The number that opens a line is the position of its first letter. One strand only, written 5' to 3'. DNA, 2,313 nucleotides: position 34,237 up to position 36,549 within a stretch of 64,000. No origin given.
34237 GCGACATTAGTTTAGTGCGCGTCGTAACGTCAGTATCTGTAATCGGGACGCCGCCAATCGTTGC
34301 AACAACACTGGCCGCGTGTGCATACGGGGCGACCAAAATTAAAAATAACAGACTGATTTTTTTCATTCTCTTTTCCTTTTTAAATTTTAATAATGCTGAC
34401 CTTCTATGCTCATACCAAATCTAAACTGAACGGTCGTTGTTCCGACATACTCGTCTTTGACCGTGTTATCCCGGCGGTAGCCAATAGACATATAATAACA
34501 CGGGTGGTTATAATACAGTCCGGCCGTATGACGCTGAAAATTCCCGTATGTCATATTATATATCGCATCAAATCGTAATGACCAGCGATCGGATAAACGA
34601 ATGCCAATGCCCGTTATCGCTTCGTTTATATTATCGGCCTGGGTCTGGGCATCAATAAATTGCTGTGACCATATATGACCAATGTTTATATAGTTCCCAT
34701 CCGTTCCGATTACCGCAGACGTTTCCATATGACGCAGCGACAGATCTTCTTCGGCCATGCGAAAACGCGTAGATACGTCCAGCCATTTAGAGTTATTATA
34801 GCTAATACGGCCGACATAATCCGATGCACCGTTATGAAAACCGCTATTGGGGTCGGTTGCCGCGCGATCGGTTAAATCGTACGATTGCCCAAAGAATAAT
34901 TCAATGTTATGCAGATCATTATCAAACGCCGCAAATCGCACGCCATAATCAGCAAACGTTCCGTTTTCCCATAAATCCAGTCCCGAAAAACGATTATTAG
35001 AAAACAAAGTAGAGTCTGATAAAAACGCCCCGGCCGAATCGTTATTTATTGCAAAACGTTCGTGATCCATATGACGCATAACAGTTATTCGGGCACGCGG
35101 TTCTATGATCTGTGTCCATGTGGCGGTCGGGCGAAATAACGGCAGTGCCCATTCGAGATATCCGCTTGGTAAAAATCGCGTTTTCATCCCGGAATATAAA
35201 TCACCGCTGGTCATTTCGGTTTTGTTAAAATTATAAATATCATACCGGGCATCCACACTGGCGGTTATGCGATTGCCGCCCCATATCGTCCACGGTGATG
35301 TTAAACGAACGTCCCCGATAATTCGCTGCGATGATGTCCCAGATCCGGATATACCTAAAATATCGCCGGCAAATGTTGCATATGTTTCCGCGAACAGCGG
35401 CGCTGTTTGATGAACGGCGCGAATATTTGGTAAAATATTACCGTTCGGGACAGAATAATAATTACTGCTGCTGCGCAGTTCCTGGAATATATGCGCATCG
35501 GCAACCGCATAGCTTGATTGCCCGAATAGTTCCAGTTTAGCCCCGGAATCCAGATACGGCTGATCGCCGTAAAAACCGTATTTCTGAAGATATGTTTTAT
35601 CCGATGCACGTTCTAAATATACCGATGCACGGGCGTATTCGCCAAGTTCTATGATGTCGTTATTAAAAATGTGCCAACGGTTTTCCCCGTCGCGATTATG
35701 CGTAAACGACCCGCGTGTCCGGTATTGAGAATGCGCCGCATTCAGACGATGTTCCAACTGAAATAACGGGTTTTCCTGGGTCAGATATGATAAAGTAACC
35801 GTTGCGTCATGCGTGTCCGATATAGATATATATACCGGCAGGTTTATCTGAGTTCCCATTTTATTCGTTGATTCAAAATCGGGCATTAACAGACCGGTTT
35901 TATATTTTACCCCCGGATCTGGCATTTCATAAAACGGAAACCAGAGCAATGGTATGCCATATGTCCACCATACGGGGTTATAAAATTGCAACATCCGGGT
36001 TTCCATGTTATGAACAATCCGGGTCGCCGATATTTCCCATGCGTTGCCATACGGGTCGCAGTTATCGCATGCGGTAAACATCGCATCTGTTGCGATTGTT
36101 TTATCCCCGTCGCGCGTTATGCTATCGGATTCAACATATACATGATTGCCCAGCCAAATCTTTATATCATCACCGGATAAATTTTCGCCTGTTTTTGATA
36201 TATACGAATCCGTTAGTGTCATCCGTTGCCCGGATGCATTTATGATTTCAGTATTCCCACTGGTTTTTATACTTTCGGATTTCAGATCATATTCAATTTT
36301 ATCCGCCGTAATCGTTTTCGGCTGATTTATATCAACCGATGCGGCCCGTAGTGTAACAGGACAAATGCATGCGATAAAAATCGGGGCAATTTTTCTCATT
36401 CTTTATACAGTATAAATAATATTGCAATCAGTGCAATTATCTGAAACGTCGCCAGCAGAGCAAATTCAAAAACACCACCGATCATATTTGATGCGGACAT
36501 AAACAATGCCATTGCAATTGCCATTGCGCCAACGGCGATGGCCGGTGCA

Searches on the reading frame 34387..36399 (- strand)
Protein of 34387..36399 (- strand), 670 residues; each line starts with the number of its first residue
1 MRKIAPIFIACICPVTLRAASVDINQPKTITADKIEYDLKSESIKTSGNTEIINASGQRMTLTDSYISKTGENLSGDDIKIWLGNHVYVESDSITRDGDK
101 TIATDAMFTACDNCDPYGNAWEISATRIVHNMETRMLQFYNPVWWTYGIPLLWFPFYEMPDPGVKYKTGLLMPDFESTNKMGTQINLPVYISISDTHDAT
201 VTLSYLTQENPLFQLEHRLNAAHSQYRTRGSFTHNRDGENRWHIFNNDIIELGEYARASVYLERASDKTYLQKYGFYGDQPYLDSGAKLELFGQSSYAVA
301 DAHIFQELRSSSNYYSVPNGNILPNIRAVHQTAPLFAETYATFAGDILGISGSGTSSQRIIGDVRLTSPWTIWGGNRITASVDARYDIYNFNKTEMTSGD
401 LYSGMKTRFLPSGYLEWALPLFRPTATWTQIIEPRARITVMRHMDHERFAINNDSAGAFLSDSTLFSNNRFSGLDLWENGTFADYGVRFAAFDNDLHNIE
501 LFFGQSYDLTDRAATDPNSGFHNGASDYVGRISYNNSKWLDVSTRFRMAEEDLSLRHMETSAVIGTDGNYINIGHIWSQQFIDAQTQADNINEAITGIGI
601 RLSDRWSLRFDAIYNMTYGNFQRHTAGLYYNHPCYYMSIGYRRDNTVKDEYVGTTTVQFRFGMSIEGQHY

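Call 8: search_protein_families(library=pfam, proteins=[window:34387-36399:-], max_evalue=0.001)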
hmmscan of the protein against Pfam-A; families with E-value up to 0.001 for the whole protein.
window:34387-36399:- (670 aa): 2 families
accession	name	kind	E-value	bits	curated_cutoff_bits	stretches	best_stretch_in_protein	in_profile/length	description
PF04453.20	LptD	-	1.8e-40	139.9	22.4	1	240-606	2-384/384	LPS transport system D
PF19838.5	LptD_2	-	3e-05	23.3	22.5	1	148-233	12-93/464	LptD protein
